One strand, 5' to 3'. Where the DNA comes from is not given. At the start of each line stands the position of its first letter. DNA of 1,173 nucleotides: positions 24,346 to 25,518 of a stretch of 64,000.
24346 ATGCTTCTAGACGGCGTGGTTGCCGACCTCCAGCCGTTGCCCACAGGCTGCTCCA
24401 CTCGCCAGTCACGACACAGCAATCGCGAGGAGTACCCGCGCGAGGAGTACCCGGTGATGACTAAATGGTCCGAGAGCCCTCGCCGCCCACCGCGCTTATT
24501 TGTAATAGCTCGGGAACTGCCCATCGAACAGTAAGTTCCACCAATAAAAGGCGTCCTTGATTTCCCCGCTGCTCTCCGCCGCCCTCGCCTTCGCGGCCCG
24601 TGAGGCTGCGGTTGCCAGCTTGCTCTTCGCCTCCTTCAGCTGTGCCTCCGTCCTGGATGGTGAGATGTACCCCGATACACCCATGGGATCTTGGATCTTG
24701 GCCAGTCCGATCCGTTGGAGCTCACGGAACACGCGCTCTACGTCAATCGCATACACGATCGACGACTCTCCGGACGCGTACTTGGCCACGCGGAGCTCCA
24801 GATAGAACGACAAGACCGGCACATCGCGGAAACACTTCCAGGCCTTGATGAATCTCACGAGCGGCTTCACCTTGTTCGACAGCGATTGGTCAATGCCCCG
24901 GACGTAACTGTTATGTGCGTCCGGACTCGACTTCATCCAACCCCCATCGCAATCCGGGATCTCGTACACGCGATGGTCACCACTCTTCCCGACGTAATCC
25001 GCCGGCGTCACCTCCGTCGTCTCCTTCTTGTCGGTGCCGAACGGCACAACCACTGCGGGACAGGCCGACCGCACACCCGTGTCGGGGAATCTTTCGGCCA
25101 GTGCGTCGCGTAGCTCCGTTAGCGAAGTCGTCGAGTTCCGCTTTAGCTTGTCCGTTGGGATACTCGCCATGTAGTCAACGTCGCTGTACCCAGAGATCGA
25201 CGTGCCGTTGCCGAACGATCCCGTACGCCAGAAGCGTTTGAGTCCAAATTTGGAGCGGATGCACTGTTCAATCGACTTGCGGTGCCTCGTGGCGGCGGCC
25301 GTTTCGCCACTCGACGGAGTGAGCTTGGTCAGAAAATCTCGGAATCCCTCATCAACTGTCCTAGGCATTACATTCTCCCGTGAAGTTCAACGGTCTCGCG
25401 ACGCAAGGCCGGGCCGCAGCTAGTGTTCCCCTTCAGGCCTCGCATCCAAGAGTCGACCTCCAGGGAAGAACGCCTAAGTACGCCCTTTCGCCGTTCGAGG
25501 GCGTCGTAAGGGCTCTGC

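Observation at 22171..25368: Very low-GC three-gene module: cGAS/DncV-like nucleotidyltransferase + 4-TM protein + unknown 363-aa protein. Candidate minimal CBASS-like or novel anti-phage system.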

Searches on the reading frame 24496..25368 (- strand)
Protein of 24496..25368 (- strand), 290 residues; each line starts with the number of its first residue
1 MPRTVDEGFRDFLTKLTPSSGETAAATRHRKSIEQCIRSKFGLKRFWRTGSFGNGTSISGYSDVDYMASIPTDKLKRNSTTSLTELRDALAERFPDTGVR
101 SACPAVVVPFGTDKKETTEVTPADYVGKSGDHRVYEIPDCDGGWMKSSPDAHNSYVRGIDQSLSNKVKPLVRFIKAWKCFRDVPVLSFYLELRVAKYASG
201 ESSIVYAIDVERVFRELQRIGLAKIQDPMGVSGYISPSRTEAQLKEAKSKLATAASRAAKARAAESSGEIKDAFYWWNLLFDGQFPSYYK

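Call 3: search_protein_families(library=pfam, proteins=[window:24496-25368:-], max_evalue=1)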
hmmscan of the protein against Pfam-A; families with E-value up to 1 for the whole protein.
window:24496-25368:- (290 aa): 3 families
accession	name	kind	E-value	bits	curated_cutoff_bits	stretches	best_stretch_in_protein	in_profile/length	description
PF18144.7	SMODS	-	2.2e-12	47.9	26.5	1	4-156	2-160/164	Second Messenger Oligonucleotide or Dinucleotide Synthetase domain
PF22600.2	MTPAP-like_central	-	8e-05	23.2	27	1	7-92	3-89/139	Poly(A) RNA polymerase, mitochondrial-like, central palm domain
PF01909.29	NTP_transf_2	-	0.04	14.8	21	1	31-71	2-41/93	Nucleotidyltransferase domain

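Call 4: search_protein_families(library=padloc, proteins=[window:24496-25368:-], max_evalue=1)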
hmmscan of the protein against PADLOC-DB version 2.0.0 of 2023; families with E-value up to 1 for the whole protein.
window:24496-25368:- (290 aa): 32 families (the best 25 are shown)
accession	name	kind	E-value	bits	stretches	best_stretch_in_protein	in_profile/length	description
PDLC00776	Cyclase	-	3.7e-118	392.1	1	1-289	1-287/287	oligonucleotide-cyclase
PDLC00823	Cyclase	-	5.7e-46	155.4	1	1-288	1-284/285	oligonucleotide-cyclase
PDLC00809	Cyclase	-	1.1e-35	121.7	1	4-287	3-294/295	oligonucleotide-cyclase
PDLC00814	Cyclase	-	8.8e-22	75.8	1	5-286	5-291/295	oligonucleotide-cyclase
PDLC00802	Cyclase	-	2.8e-21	74.1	1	125-288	165-331/332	oligonucleotide-cyclase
PDLC00786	Cyclase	-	1.4e-19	68.6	1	5-286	3-292/293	oligonucleotide-cyclase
PDLC00796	Cyclase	-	2.9e-19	67.7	1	5-287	3-286/432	oligonucleotide-cyclase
PDLC00803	Cyclase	-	2.7e-16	58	1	17-255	15-243/253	oligonucleotide-cyclase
PDLC00818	Cyclase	-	6e-15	53.6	2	141-287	154-294/322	oligonucleotide-cyclase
PDLC00792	Cyclase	-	1.5e-14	52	1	47-190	49-193/236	oligonucleotide-cyclase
PDLC00769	Cyclase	-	1.7e-14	51.9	1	27-197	25-195/261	oligonucleotide-cyclase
PDLC00805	Cyclase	-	5.7e-14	50.3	1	4-273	24-301/314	oligonucleotide-cyclase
PDLC00810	Cyclase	-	4e-12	44.2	1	5-280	4-292/335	oligonucleotide-cyclase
PDLC00779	Cyclase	-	2.6e-10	38.1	1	20-267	24-279/345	oligonucleotide-cyclase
PDLC00773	Cyclase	-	2.8e-09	35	1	130-287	132-296/334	oligonucleotide-cyclase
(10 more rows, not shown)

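Call 5: search_protein_families(library=ncbifam, proteins=[window:24496-25368:-], max_evalue=1)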
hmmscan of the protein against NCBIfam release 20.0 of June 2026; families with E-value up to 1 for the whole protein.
window:24496-25368:- (290 aa): 5 families
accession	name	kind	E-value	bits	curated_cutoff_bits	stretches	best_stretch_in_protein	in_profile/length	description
NF041117.1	CBASS_cyclase_b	equivalog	2.3e-33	116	200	1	9-282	1-275/275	CBASS oligonucleotide cyclase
NF041116.1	CBASS_cyclase_a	equivalog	1.5e-12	47.3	200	1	27-215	27-229/317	CBASS oligonucleotide cyclase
NF041078.1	cGAS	equivalog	2.7e-06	26.7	150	1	137-286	191-339/339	CBASS cGAMP synthase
TIGR03671.1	cca_archaeal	equivalog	0.098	11.4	281.3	1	12-94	5-91/410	CCA tRNA nucleotidyltransferase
TIGR02971.1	heterocyst_DevB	subfamily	0.15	11.4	129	1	239-271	52-84/327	ABC exporter membrane fusion protein, DevB family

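Call 11: find_related_loci(query=window:24496-25368:-, collection=genome_contigs, flank=6000)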
Query window:24496-25368:- (290 aa) in genome_contigs; peptide patterns used: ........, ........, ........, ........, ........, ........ (x = any residue, [..] = any of these).
51 stretches matched a pattern; 16 encode a relative of the query (tblastn E <= 1e-3); 16 distinct loci.
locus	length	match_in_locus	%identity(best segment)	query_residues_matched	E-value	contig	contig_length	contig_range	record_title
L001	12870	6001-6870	84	1-290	2e-170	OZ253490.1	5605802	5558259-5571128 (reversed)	MAG: Alphaproteobacteria bacterium isolate 903b7664-a1a7-4c44-9fb1-b1fc7b96e1ef genome assembly, chromosome: 1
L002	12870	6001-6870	84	1-290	2e-170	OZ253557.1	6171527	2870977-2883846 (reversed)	MAG: Alphaproteobacteria bacterium isolate 076c979e-b32e-4df2-94ec-b05dd2327168 genome assembly, chromosome: 1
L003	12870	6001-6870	84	1-290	2e-159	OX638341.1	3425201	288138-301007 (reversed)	MAG: uncultured Pseudohongiella sp. isolate f4cd492a-81f8-4cad-90a3-23656aec3d05 genome assembly, chromosome: 1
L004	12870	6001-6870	79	1-290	6e-158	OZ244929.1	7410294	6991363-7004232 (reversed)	MAG: Spirochaetia bacterium isolate 8068e3ae-2514-4771-9ed6-15a7f5772894 genome assembly, chromosome: 1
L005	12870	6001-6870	69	1-290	9e-140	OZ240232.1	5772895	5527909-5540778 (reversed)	MAG: Candidatus Versatilivoraceae bacterium isolate ed3112cf-5d09-4b03-98f8-4139f083c0eb genome assembly, chromosome: 1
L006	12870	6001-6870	69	1-290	2e-139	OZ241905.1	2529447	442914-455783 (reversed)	MAG: Nitrospirales bacterium isolate 4ba8bffd-60cb-465e-9873-b59a9ad782a3 genome assembly, chromosome: 1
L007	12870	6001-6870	68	1-290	8e-137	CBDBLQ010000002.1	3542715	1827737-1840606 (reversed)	MAG: bacterium isolate 7e3eab2d-bf14-4947-a8f9-fc6ddb354d52 genome assembly, contig: contig_2, whole genome shotgun sequ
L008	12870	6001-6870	66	1-290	8e-130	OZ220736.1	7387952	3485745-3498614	MAG: Vicinamibacterales bacterium isolate e96e4bd8-36b5-4932-a7c8-d2011ef2eb69 genome assembly, chromosome: 1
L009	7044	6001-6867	64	1-290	6e-125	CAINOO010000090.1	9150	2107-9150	MAG: uncultured Chlorobiaceae bacterium isolate LJ_bin-1468 genome assembly, contig: bin-1468:090/401, whole genome shot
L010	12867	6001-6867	62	1-289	2e-123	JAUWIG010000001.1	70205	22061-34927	MAG: Planctomycetota bacterium isolate CSMAG_2288 CSMAG_2288_k141_1290516_length_70205_cov_14.9912, whole genome shotgun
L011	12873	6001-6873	54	1-289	3e-105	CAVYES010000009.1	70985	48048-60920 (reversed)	MAG: Candidatus Bathyarchaeota archaeon isolate MFD04492.bin.1.118 genome assembly, contig: contig_46007, whole genome s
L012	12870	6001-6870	53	1-289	3e-104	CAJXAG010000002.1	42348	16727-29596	TPA_asm: uncultured bacterium isolate ERR599159_bin.108_MetaBAT_v2.12.1_MAG genome assembly, contig: NODE_222_length_423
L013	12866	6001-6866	71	1-290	6e-112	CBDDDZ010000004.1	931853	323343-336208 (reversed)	MAG: Candidatus Latescibacterota bacterium isolate 2fef8444-24d4-470e-a0f0-8c307ac56c94 genome assembly, contig: contig_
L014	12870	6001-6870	41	3-286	1e-62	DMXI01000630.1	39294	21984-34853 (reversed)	MAG TPA_asm: Microscillaceae bacterium isolate UBA11690 contig_1857, whole genome shotgun sequence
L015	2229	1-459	48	137-289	1e-44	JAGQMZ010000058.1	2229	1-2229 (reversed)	MAG: Candidatus Saccharibacteria bacterium isolate HKST-UBA55 NODE_58_length_2229_cov_1.763011, whole genome shotgun seq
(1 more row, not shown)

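Call 20: search_protein_families(library=padloc, proteins=[L001:7129-8031:+, L003:6984-7844:+, L004:6825-7712:+, L005:6870-7715:+, L006:6825-7733:+, L007:6870-7721:+, L008:6870-7715:+, L010:6911-7705:+, L012:6879-7754:+, L014:6889-7836:+], max_evalue=0.01)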
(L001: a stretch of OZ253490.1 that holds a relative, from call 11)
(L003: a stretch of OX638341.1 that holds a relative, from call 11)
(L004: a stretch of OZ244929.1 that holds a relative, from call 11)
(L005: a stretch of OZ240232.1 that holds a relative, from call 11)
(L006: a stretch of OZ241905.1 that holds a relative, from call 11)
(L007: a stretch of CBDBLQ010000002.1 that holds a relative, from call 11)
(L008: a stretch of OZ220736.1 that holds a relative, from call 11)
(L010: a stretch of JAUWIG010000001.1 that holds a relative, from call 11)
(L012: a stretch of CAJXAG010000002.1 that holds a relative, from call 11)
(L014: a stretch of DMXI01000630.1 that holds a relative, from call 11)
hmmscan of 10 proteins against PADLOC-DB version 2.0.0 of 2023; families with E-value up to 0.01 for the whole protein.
L001:7129-8031:+ (300 aa): 1 family
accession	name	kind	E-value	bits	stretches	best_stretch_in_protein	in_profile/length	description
PDLC00724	Effector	-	1.4e-08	32.3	1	86-292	77-275/287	4TM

L003:6984-7844:+ (286 aa): 3 families
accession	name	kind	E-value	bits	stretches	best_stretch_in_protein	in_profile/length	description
PDLC00724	Effector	-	3.4e-07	27.7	1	56-277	60-274/287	4TM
PDLC00716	Effector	-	0.0078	14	0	92-168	107-182/302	4TM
PDLC00715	Effector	-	0.01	13.1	0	91-173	119-199/315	4TM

L004:6825-7712:+ (295 aa): 9 families
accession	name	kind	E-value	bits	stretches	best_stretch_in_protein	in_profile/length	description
PDLC00715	Effector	-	1.1e-43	147.7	1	17-290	3-295/315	4TM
PDLC00721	Effector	-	1.8e-43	146.7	1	17-291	4-283/305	4TM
PDLC00716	Effector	-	1.6e-36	124.6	1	17-292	3-284/302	4TM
PDLC00718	Effector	-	4.1e-32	109.7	1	18-291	4-281/291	4TM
PDLC00722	Effector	-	2.3e-28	97.1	1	17-291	14-290/310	4TM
PDLC00725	Effector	-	2.5e-28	97.2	1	17-290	5-278/293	4TM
PDLC00717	Effector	-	1.4e-26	91.4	1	17-291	3-291/306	4TM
PDLC00723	Effector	-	8.7e-25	85.8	1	18-288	8-285/302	4TM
PDLC00720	Effector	-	4.9e-24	83.1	1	13-291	13-301/322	4TM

L005:6870-7715:+ (281 aa): 9 families
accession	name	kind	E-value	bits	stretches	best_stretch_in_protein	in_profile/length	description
PDLC00721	Effector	-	3.9e-52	175.2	1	2-278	4-285/305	4TM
PDLC00715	Effector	-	4.6e-52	175.2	1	2-279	3-299/315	4TM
PDLC00716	Effector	-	2.8e-45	153.4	1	1-276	2-283/302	4TM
PDLC00725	Effector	-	3.6e-36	123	1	2-275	5-278/293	4TM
PDLC00722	Effector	-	5.9e-32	108.9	1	2-277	14-291/310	4TM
PDLC00718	Effector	-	9.2e-32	108.6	1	2-277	3-282/291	4TM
PDLC00723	Effector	-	4.6e-31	106.5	1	3-268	8-280/302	4TM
PDLC00717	Effector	-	1.7e-25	87.8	1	2-271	3-286/306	4TM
PDLC00720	Effector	-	3.6e-23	80.2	1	2-276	17-301/322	4TM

L006:6825-7733:+ (302 aa): 9 families
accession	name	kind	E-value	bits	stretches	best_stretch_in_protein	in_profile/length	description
PDLC00721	Effector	-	1.4e-57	193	1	15-293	2-285/305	4TM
PDLC00715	Effector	-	2.9e-52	175.8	1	16-294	2-299/315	4TM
PDLC00716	Effector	-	3.1e-45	153.2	1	16-292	2-284/302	4TM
PDLC00718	Effector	-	6.6e-37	125.5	1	18-293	4-283/291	4TM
PDLC00723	Effector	-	1.1e-33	115.1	1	17-288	7-285/302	4TM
PDLC00725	Effector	-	3.3e-32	110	1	16-292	4-280/293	4TM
PDLC00722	Effector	-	1.9e-31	107.2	1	17-291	14-290/310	4TM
PDLC00717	Effector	-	1.1e-29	101.7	1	17-290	3-290/306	4TM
PDLC00720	Effector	-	1.3e-27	94.8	1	16-293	16-303/322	4TM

L007:6870-7721:+ (283 aa): 9 families
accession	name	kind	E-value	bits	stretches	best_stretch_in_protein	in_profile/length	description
PDLC00715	Effector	-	6.9e-52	174.6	1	2-281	3-301/315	4TM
PDLC00716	Effector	-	7.2e-51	171.7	1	1-281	2-288/302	4TM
PDLC00721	Effector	-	2.1e-50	169.5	1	2-280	4-287/305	4TM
PDLC00722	Effector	-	9.9e-35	118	1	2-280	14-294/310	4TM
PDLC00723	Effector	-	1.1e-34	118.3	1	2-279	7-291/302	4TM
PDLC00725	Effector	-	1.2e-33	114.7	1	2-276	5-279/293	4TM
PDLC00718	Effector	-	1.5e-32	111.2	1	3-279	4-284/291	4TM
PDLC00717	Effector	-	4.8e-30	102.8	1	2-275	3-290/306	4TM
PDLC00720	Effector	-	8.3e-21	72.4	1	2-279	17-304/322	4TM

L008:6870-7715:+ (281 aa): 9 families
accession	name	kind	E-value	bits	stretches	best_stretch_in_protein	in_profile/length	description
PDLC00721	Effector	-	1.6e-57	192.9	1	2-275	4-285/305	4TM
PDLC00715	Effector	-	2.5e-52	176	1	2-275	3-298/315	4TM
PDLC00716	Effector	-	3.7e-46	156.2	1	1-273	2-283/302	4TM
PDLC00718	Effector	-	2.2e-38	130.3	1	2-274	3-282/291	4TM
PDLC00725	Effector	-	4.5e-30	103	1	2-272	5-278/293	4TM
PDLC00723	Effector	-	2e-29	101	1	3-273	8-288/302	4TM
PDLC00722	Effector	-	3.9e-27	93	1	2-274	14-291/310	4TM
PDLC00720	Effector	-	1.1e-24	85.2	1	2-275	17-303/322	4TM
PDLC00717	Effector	-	2.8e-22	77.3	1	2-272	3-290/306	4TM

L010:6911-7705:+ (264 aa): 2 families
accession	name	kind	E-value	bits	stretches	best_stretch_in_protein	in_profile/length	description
PDLC00719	Effector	-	1.2e-91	304.6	1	7-260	2-256/256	4TM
PDLC00726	Effector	-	5.6e-30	102.6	1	8-259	3-256/258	4TM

L012:6879-7754:+ (291 aa): 9 families
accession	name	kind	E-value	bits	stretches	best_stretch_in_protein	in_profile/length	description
PDLC00721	Effector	-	5.2e-72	240.4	1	1-290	2-297/305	4TM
PDLC00715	Effector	-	9.9e-65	216.8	1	1-290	1-310/315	4TM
PDLC00716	Effector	-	1.4e-64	216.7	1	1-289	1-296/302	4TM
PDLC00718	Effector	-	4.9e-53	178.4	1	1-282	1-287/291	4TM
PDLC00725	Effector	-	6.8e-46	154.9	1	3-279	5-282/293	4TM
PDLC00723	Effector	-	2.5e-45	153.3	1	4-287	8-299/302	4TM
PDLC00722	Effector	-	2.1e-39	133.4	1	4-290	15-304/310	4TM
PDLC00720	Effector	-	2e-38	130.4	1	7-288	21-313/322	4TM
PDLC00717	Effector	-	3e-35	119.9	1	1-279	1-294/306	4TM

L014:6889-7836:+ (315 aa): 9 families
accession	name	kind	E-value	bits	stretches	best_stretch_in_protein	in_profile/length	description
PDLC00721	Effector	-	5.9e-73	243.5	1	7-311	4-300/305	4TM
PDLC00715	Effector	-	6.5e-65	217.4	1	7-310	3-312/315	4TM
PDLC00723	Effector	-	8.1e-62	207.4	1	1-306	1-300/302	4TM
PDLC00716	Effector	-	1.3e-55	187.2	1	7-309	3-297/302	4TM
PDLC00718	Effector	-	6.3e-54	181.3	1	7-301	3-288/291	4TM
PDLC00725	Effector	-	1.3e-38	131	1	7-306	5-290/293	4TM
PDLC00717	Effector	-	1.2e-37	127.8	1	7-304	3-301/306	4TM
PDLC00722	Effector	-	8.1e-37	124.8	1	6-305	13-300/310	4TM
PDLC00720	Effector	-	6.8e-25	85.9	1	66-305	70-312/322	4TM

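Call 26: search_solved_structures(query=window:24496-25368:-, max_evalue=0.01, show_alignments=1)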
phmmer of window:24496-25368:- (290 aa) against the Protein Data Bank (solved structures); distinct sequences matched with E-value up to 0.01: 6.
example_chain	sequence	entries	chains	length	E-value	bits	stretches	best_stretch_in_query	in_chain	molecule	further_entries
6p82_A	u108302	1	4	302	1.8e-20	76.8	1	4-286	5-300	Nucleotidyltransferase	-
6p8u_A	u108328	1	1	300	1.9e-20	76.7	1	4-286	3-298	Nucleotidyltransferase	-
6p8j_C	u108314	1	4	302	4e-19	72.3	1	4-286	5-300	Nucleotidyltransferase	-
6p80_A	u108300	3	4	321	4e-05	26.4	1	39-196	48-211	E. coli MS115-1 NucC | E. coli MS115-1 CdnC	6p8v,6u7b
9sa4_A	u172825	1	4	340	0.00042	23.1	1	87-287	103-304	CD-NTase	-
9sa5_A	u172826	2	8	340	0.00047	22.9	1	88-287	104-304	CD-NTase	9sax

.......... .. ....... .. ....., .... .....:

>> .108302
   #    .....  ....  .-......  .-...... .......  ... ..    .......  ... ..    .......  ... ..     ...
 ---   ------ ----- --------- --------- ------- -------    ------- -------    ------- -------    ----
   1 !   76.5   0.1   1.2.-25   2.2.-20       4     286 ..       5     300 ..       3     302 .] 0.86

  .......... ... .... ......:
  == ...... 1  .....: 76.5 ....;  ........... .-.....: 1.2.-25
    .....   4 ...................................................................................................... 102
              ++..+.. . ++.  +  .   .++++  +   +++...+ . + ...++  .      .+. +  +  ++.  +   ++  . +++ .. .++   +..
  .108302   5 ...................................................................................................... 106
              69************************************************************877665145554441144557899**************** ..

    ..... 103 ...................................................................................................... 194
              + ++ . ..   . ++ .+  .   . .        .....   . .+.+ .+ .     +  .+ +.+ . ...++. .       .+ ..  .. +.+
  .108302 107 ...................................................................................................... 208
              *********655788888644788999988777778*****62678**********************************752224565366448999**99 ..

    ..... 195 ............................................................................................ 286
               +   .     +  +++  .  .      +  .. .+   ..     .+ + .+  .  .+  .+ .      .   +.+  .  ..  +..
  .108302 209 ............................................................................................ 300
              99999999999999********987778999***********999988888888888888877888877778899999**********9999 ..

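Call 41: search_protein_families(library=pfam, proteins=[L001:5065-5922:+, L001:4540-5052:+, L001:4052-4546:+, L003:4425-5798:+, L005:4067-5302:+, L005:5313-5828:+, L008:4182-5051:+, L008:5351-5872:+, L014:4982-5980:+, L006:4495-5754:+], max_evalue=0.01)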
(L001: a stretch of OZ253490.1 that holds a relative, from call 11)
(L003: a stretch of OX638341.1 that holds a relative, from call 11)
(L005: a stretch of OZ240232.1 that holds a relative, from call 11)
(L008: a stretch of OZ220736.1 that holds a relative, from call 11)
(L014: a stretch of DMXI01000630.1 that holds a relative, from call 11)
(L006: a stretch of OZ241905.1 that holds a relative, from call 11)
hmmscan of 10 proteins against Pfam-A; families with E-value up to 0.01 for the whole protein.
L001:5065-5922:+ (285 aa): 2 families
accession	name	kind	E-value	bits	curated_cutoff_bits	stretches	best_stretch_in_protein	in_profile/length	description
PF18144.7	SMODS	-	1e-12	49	26.5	1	5-157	4-164/164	Second Messenger Oligonucleotide or Dinucleotide Synthetase domain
PF01909.29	NTP_transf_2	-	0.00048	20.9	21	1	40-75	12-46/93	Nucleotidyltransferase domain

L001:4540-5052:+ (170 aa): 1 family
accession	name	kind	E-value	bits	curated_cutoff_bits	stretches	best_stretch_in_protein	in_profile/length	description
PF18173.6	bacHORMA_2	-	7.5e-26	91.4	27.3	1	7-170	2-165/166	Bacterial HORMA domain 2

L001:4052-4546:+ (164 aa): 0 families

L003:4425-5798:+ (457 aa): 2 families
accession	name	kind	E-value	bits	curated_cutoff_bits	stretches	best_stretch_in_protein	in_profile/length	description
PF01979.26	Amidohydro_1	-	2.4e-47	162.3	25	1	106-454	3-344/345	Amidohydrolase family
PF07969.17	Amidohydro_3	-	5.9e-09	36.3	29.7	1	250-435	244-448/472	Amidohydrolase family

L005:4067-5302:+ (411 aa): 5 families
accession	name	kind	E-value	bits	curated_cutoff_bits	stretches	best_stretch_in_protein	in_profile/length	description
PF06114.19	Peptidase_M78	-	3.9e-14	52.9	22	1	169-262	5-99/123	IrrE N-terminal-like domain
PF01381.28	HTH_3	-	9.1e-11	42.1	23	1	12-66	1-55/55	Helix-turn-helix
PF13560.12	HTH_31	-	1e-09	39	27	1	7-61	1-56/64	Helix-turn-helix domain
PF12844.13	HTH_19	-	0.00012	22.4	30.2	1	9-61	1-53/64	Helix-turn-helix domain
PF13413.12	HTH_25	-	0.0071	16.6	24.6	0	11-44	1-34/62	Helix-turn-helix domain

L005:5313-5828:+ (171 aa): 1 family
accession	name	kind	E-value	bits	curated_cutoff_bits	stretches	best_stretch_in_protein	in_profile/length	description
PF17146.10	PIN_6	-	0.0049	17.7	27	1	9-58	1-44/87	PIN domain of ribonuclease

L008:4182-5051:+ (289 aa): 2 families
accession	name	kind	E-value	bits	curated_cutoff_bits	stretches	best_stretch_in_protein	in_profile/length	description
PF18144.7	SMODS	-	4.2e-14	53.5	26.5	1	9-161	4-164/164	Second Messenger Oligonucleotide or Dinucleotide Synthetase domain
PF01909.29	NTP_transf_2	-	0.00024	21.9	21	1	36-79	4-46/93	Nucleotidyltransferase domain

L008:5351-5872:+ (173 aa): 3 families
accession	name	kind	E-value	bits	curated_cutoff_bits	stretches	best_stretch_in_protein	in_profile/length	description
PF13560.12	HTH_31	-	4.6e-12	46.5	27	1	62-116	2-56/64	Helix-turn-helix domain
PF01381.28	HTH_3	-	1.6e-10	41.3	23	1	66-117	1-51/55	Helix-turn-helix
PF12844.13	HTH_19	-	1.9e-07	31.3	30.2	1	63-117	1-54/64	Helix-turn-helix domain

L014:4982-5980:+ (332 aa): 2 families
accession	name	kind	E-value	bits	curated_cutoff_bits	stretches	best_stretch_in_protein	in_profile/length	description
PF18144.7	SMODS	-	2e-11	44.8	26.5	2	4-77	2-71/164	Second Messenger Oligonucleotide or Dinucleotide Synthetase domain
PF06730.16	FAM92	-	0.00027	20.9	23.6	0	13-46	34-67/225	FAM92 protein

L006:4495-5754:+ (419 aa): 1 family
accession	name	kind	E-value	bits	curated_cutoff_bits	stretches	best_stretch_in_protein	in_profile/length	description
PF06114.19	Peptidase_M78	-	0.0003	21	22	1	258-378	13-121/123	IrrE N-terminal-like domain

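Call 58: search_solved_structures(query=L001:5065-5922:+, max_evalue=0.01)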
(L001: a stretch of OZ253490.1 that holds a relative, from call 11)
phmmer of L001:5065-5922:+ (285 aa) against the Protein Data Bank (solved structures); distinct sequences matched with E-value up to 0.01: 6.
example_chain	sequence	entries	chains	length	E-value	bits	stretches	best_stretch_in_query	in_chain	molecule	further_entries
6p8u_A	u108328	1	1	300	1e-37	133.1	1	3-283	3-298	Nucleotidyltransferase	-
6p82_A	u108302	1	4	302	1.4e-37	132.6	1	4-283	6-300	Nucleotidyltransferase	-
6p8j_C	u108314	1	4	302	3.3e-36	128.1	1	4-283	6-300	Nucleotidyltransferase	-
9ntn_G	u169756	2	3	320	4.2e-07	32.6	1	32-180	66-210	CdnD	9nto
9sa4_A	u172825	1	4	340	0.00017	24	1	44-284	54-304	CD-NTase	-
9sa5_A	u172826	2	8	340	0.00043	22.7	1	45-284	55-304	CD-NTase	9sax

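Call 67: search_protein_families(library=phrogs, proteins=[window:24496-25368:-], max_evalue=0.1)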
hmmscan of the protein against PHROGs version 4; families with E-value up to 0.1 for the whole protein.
window:24496-25368:- (290 aa): 4 families
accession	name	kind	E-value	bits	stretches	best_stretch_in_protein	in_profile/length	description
phrog_23526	-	unknown function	5.2e-15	56.7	1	4-257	2-256/270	-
phrog_17525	-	unknown function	2.6e-14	53.9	1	44-200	45-203/428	-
phrog_18746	-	unknown function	0.0044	17.4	0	133-227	166-265/299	-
phrog_9563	-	unknown function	0.049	14.7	1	57-110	11-63/85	-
